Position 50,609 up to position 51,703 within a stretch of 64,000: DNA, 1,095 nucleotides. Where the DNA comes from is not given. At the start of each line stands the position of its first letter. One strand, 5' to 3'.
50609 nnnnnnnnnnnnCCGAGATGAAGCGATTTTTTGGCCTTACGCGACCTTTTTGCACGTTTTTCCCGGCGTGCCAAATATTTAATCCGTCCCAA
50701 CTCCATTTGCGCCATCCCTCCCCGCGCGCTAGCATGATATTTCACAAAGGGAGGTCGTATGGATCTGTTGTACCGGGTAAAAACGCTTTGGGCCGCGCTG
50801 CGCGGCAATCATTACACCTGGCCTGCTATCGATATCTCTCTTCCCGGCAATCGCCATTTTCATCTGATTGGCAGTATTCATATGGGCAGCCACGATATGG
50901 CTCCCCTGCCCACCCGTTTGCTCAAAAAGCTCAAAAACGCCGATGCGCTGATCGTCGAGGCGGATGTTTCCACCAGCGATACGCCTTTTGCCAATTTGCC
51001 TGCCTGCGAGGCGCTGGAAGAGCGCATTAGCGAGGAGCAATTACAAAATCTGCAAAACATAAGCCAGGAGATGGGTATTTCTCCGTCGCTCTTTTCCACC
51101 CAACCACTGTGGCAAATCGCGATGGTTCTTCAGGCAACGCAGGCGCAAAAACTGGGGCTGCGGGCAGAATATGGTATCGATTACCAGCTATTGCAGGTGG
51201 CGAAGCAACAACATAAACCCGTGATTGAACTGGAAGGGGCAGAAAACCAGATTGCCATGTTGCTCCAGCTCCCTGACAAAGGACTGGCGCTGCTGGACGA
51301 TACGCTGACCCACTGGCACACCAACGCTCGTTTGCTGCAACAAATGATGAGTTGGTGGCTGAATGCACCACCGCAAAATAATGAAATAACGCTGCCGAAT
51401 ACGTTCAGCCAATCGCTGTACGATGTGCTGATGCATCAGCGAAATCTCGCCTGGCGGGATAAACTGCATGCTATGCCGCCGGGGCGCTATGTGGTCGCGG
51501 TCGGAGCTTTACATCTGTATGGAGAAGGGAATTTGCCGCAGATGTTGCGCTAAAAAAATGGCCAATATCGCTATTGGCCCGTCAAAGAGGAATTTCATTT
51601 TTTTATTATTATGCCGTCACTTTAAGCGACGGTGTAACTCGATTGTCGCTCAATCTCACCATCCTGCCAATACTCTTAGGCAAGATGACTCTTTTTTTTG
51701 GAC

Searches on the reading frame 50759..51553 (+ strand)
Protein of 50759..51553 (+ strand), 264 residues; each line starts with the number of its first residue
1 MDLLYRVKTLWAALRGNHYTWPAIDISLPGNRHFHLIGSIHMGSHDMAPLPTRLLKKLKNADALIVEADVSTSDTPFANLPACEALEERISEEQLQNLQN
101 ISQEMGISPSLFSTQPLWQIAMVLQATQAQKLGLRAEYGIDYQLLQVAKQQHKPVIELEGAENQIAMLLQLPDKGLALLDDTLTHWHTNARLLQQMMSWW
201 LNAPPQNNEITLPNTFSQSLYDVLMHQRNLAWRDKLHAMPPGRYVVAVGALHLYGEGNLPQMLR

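Call 7: search_protein_families(library=pfam, proteins=[window:50759-51553:+], max_evalue=0.00001)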
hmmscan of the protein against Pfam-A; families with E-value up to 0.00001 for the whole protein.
window:50759-51553:+ (264 aa): 1 family
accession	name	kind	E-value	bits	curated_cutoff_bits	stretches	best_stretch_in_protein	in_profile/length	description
PF01963.22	TraB_PrgY_gumN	-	1.8e-43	149.8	26.8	1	30-264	9-255/263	TraB/PrgY/gumN family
